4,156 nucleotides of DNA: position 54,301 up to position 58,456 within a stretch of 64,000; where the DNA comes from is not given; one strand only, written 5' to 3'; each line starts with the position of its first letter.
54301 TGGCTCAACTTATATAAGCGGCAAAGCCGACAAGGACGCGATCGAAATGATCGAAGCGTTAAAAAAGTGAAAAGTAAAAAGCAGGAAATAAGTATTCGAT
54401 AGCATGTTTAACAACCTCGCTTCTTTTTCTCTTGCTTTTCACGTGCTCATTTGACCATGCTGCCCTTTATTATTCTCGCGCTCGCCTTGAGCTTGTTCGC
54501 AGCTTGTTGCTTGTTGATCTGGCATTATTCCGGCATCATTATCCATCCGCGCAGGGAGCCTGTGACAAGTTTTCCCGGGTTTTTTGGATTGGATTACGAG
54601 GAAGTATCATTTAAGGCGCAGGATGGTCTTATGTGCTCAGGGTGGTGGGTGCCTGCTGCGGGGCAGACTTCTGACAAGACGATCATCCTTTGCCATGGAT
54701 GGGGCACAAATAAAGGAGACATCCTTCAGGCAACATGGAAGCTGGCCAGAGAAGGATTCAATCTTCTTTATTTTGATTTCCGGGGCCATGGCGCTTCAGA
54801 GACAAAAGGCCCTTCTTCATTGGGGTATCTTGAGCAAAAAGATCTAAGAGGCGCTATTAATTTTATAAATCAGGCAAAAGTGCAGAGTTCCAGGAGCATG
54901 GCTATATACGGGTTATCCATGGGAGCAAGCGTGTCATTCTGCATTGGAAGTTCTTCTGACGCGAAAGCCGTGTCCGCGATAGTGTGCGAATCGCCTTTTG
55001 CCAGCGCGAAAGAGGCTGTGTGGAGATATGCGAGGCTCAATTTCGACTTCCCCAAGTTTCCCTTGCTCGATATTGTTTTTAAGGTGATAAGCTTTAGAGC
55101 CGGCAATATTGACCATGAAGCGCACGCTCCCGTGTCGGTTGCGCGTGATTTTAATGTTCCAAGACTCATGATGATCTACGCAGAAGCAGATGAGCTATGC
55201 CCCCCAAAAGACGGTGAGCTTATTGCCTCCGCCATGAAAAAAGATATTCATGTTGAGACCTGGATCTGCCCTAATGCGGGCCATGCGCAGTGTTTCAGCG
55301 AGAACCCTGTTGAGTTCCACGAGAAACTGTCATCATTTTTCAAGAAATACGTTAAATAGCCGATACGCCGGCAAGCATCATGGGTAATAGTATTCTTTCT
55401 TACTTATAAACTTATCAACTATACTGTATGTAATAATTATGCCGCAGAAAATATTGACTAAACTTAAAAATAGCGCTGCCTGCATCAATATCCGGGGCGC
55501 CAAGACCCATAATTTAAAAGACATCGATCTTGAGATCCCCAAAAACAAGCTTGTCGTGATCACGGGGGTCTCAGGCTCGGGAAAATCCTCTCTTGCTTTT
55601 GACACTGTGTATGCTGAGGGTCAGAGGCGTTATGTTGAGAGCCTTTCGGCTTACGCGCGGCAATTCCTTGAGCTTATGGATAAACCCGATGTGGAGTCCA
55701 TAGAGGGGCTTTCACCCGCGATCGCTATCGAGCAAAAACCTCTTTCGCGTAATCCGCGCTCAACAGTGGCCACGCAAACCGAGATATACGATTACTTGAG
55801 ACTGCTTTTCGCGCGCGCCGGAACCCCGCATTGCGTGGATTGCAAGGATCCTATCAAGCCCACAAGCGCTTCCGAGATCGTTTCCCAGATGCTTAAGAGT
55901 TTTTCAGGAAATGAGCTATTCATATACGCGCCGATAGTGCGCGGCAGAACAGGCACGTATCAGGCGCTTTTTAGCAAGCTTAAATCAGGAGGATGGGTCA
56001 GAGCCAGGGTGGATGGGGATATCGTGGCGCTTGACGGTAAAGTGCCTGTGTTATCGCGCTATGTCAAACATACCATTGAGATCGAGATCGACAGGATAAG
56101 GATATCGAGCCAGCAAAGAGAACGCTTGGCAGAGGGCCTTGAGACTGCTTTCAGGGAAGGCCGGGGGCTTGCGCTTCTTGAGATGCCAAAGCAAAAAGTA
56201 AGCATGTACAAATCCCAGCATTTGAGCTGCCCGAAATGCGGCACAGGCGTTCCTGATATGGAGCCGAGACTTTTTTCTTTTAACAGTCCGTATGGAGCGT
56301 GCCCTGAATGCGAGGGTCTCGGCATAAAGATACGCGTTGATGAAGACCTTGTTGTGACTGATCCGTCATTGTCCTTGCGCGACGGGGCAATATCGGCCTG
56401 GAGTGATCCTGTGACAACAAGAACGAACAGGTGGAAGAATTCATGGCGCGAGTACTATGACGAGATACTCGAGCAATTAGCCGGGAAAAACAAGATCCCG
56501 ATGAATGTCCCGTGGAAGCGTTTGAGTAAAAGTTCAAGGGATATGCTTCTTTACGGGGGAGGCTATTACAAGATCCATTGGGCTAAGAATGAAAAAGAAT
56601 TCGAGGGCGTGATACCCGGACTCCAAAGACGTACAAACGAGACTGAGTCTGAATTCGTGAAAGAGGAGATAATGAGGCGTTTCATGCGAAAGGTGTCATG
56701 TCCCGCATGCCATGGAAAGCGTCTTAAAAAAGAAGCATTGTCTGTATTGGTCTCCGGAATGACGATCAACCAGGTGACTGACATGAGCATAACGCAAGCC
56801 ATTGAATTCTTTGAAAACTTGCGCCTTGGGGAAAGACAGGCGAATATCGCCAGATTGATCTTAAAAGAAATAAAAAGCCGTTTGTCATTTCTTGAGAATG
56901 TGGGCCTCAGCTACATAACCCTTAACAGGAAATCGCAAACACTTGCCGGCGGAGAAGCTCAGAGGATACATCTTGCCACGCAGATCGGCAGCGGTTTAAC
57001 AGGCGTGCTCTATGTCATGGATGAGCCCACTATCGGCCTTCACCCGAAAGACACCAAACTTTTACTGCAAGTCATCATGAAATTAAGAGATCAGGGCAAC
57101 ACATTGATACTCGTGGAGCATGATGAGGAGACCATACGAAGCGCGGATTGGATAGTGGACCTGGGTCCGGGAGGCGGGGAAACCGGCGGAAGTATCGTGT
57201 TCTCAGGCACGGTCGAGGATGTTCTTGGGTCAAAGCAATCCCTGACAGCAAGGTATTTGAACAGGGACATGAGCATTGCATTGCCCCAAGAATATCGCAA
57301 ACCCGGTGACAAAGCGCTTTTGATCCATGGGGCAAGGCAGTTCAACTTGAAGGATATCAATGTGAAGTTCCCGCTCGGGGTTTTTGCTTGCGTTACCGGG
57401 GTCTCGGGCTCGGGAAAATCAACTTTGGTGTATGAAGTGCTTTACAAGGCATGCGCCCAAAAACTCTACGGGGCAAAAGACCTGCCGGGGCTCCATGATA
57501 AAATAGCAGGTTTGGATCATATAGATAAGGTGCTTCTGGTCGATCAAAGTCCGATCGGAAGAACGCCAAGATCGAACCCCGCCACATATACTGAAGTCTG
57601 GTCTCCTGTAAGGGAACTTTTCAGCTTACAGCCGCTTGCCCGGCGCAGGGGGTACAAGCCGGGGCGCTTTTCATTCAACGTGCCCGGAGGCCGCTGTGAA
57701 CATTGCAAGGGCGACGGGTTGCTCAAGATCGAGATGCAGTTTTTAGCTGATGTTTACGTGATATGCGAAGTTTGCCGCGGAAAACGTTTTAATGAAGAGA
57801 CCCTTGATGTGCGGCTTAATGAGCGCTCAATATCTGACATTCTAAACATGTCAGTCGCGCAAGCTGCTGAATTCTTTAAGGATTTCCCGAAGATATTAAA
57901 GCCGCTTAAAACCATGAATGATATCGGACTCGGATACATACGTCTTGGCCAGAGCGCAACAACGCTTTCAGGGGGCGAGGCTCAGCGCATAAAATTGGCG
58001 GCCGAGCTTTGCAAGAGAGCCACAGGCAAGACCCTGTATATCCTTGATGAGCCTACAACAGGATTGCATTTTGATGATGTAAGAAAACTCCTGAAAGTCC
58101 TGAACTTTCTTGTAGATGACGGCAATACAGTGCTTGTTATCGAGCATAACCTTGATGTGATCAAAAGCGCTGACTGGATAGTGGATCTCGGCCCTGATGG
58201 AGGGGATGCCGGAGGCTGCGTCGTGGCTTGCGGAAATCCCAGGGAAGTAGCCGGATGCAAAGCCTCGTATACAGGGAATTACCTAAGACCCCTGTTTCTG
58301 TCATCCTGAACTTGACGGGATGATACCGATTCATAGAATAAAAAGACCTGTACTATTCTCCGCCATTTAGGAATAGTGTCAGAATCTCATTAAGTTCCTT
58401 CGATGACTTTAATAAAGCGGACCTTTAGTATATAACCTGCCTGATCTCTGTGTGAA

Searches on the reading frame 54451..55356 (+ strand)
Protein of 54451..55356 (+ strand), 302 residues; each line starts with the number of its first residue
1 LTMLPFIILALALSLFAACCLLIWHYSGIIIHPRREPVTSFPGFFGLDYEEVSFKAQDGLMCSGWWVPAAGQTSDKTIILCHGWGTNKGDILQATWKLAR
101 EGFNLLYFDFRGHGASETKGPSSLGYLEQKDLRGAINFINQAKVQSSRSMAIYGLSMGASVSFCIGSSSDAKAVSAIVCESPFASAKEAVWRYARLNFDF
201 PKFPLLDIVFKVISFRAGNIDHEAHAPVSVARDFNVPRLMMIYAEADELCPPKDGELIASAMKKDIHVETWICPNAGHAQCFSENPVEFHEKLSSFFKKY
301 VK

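Call 70: search_protein_families(library=pfam, proteins=[window:54451-55356:+], max_evalue=0.00001)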
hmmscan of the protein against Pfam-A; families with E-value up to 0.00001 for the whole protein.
window:54451-55356:+ (302 aa): 5 families
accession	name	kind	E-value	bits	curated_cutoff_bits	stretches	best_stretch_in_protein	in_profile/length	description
PF12146.15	Hydrolase_4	-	1.5e-16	60.9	27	1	74-190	3-117/239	Serine aminopeptidase, S33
PF00561.26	Abhydrolase_1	-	3e-09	37.3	25.8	1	77-195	2-113/245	alpha/beta hydrolase fold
PF00326.27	Peptidase_S9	-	6.7e-09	36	22.6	1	98-301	10-210/213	Prolyl oligopeptidase family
PF12697.13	Abhydrolase_6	-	9.9e-09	36.6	26.3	1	78-290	1-215/217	Alpha/beta hydrolase family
PF02129.25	Peptidase_S15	-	8.8e-06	26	23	0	93-193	42-139/262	X-Pro dipeptidyl-peptidase (S15 family)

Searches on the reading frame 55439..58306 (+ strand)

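Call 70: search_protein_families(library=pfam, proteins=[window:55439-58306:+], max_evalue=0.00001)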
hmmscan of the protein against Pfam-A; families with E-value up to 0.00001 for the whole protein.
window:55439-58306:+ (956 aa): 10 families
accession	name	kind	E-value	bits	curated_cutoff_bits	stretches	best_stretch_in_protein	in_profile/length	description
PF17760.6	UvrA_inter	-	1.1e-27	96.5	23.3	1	143-249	2-107/109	UvrA interaction domain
PF17755.6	UvrA_DNA-bind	-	6.1e-27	94.5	23.2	1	301-412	1-109/110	UvrA DNA-binding domain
PF00005.33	ABC_tran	-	6.4e-20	72.6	25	0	819-874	85-137/137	ABC transporter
PF02463.25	SMC_N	-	4.8e-10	39.7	40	0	815-915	135-209/220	RecF/RecN/SMC N terminal domain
PF13191.12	AAA_16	-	3.6e-07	31.3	32.6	0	37-91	25-85/167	AAA ATPase domain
PF13304.12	AAA_21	-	8.3e-07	29.8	27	0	846-890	241-285/304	AAA domain, putative AbiEii toxin, Type IV TA system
PF13555.12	AAA_29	-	9.6e-07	28.9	27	0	650-664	25-39/61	P-loop containing region of AAA domain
PF13476.12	AAA_23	-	4.3e-06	28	27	0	16-52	2-35/201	AAA domain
PF00684.25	DnaJ_CXXCXGXG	-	6.2e-06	26.8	32.7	0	752-782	17-50/65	DnaJ central domain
PF20720.3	nSTAND3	-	6.5e-06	26.4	27.2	0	23-58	4-39/155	Novel STAND NTPase 3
